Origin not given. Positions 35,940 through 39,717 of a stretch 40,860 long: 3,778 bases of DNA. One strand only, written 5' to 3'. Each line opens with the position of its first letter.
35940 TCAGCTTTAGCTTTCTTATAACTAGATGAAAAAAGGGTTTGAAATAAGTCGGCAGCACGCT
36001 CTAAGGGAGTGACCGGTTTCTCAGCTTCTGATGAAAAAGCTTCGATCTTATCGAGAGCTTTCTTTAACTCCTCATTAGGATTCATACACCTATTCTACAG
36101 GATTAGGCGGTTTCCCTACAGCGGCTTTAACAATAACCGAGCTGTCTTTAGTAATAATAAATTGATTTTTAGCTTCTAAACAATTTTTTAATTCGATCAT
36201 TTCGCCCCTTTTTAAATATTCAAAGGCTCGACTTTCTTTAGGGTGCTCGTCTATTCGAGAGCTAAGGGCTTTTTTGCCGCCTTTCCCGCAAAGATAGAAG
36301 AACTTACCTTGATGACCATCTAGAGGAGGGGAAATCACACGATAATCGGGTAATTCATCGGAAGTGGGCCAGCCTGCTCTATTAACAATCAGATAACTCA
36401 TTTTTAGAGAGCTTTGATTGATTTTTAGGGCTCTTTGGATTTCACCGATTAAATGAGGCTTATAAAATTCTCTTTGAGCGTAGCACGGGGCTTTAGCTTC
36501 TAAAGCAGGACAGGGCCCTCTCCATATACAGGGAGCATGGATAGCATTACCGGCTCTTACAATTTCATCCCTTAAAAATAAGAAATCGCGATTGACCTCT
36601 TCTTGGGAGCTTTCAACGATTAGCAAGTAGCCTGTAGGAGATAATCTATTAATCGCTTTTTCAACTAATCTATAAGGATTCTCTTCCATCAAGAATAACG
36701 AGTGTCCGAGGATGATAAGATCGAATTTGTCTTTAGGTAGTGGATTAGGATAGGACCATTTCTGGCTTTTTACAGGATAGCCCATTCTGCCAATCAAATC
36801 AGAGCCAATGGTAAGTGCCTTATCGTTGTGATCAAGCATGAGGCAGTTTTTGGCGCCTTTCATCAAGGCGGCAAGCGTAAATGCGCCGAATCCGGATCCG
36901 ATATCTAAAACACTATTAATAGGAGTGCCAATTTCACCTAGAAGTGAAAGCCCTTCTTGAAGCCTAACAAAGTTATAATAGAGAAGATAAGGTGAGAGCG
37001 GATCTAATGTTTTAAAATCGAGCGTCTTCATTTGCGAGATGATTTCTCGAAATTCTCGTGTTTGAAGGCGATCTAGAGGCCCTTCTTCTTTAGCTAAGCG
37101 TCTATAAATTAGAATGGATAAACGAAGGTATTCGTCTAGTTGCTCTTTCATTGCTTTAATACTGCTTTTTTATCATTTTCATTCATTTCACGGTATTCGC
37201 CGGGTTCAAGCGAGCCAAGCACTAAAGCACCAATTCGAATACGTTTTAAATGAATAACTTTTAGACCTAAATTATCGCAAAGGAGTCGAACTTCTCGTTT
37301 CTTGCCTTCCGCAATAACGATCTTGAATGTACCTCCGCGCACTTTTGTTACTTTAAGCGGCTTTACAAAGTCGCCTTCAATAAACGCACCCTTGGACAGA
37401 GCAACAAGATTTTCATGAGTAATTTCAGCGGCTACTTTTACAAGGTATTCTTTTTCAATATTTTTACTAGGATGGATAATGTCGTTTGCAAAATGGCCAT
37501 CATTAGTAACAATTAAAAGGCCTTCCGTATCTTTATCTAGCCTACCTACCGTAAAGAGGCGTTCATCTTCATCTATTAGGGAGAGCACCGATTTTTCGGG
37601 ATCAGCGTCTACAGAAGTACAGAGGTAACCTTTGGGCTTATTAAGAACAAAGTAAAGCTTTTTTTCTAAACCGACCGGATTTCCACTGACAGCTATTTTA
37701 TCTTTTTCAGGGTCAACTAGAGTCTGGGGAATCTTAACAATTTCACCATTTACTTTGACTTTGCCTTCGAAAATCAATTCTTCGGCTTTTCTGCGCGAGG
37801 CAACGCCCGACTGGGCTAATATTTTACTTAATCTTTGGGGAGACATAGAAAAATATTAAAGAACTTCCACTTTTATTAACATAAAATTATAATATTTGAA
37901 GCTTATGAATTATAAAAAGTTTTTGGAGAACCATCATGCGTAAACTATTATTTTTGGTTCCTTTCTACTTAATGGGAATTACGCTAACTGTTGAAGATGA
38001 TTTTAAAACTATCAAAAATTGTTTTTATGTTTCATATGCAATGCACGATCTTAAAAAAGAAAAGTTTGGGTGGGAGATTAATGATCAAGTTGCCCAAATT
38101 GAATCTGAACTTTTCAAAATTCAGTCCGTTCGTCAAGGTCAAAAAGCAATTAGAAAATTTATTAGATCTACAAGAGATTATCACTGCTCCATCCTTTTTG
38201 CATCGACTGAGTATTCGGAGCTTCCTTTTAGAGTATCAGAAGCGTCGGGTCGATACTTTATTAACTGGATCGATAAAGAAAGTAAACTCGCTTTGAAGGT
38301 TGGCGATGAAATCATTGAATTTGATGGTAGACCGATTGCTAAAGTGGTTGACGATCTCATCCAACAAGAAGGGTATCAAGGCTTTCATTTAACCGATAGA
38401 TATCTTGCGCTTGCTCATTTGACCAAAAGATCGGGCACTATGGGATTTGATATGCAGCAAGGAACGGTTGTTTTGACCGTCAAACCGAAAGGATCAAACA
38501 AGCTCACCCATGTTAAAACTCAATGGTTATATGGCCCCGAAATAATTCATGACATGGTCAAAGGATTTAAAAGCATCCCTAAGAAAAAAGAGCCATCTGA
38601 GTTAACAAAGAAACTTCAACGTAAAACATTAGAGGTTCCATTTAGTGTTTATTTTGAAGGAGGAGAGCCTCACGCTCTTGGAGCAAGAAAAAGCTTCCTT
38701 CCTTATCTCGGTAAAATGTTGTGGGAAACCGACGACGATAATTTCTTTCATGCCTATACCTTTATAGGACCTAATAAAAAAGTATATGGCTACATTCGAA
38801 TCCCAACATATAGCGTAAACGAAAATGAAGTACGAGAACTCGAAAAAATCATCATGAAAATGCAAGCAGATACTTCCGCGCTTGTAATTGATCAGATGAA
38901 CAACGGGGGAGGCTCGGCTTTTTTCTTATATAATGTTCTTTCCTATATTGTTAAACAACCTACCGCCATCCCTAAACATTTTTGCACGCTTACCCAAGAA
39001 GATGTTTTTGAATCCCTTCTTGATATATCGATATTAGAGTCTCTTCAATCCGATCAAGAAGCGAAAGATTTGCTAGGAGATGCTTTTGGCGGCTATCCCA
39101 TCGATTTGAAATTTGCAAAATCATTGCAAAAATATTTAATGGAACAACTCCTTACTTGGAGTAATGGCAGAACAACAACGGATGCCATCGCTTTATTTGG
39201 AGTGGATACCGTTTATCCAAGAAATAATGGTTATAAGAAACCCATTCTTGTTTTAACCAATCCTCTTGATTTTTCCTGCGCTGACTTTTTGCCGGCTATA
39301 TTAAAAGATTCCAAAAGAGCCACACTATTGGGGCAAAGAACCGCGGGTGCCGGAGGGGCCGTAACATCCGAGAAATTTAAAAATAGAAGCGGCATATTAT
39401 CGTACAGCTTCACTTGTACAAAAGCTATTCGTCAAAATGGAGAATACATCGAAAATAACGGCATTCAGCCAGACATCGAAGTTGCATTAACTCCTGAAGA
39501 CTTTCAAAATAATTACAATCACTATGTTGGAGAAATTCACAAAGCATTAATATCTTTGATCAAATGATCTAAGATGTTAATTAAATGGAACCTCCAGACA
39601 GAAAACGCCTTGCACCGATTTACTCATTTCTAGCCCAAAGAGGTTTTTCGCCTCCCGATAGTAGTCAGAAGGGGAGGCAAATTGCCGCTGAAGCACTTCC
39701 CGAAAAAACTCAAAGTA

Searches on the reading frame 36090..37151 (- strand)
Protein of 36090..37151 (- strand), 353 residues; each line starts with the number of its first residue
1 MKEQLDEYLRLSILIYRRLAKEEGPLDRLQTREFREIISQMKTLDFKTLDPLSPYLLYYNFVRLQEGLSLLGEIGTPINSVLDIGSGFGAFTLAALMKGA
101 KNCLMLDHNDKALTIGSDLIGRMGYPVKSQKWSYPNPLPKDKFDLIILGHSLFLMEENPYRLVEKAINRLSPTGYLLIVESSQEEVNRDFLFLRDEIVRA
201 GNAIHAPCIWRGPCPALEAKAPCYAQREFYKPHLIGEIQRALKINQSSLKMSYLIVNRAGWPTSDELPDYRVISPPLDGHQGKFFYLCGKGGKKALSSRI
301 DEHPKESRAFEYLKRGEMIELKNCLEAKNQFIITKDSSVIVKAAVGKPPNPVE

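Call 65: search_protein_families(library=pfam, proteins=[window:36090-37151:-], max_evalue=0.001)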
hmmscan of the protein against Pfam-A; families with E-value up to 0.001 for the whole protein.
window:36090-37151:- (353 aa): 6 families
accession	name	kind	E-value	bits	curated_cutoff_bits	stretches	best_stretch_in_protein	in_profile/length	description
PF09243.16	Rsm22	-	4.2e-12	46.5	23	1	79-292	36-247/275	Mitochondrial small ribosomal subunit Rsm22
PF08241.18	Methyltransf_11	-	4.1e-07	31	21.2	1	82-178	1-95/95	Methyltransferase domain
PF13649.12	Methyltransf_25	-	5.9e-06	27.3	27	1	81-174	1-97/97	Methyltransferase domain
PF13489.12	Methyltransf_23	-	6.9e-06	26.3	27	1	61-193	6-132/164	Methyltransferase domain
PF05175.20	MTS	-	1.6e-05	25.1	23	1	79-186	33-146/170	Methyltransferase small domain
PF13847.12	Methyltransf_31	-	0.00075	19.6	27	0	80-186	6-118/145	Methyltransferase domain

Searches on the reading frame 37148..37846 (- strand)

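Call 65: search_protein_families(library=pfam, proteins=[window:37148-37846:-], max_evalue=0.001)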
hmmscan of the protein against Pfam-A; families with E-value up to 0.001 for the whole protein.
window:37148-37846:- (232 aa): 2 families
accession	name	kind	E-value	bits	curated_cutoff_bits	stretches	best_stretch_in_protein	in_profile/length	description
PF00849.27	PseudoU_synth_2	-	8.1e-20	72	26.8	1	65-190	2-150/152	RNA pseudouridylate synthase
PF01479.30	S4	-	4e-15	55.7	22.8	1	4-47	1-45/48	S4 domain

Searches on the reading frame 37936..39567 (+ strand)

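Call 65: search_protein_families(library=pfam, proteins=[window:37936-39567:+], max_evalue=0.001)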
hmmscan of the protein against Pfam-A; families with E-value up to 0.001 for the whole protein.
window:37936-39567:+ (543 aa): 2 families
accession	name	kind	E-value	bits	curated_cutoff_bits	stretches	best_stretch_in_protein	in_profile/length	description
PF17816.7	PDZ_4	-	8.1e-27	94.2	23.1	1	92-204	1-114/114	PDZ domain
PF03572.23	Peptidase_S41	-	1.4e-25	90.2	24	1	284-516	2-165/165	Peptidase family S41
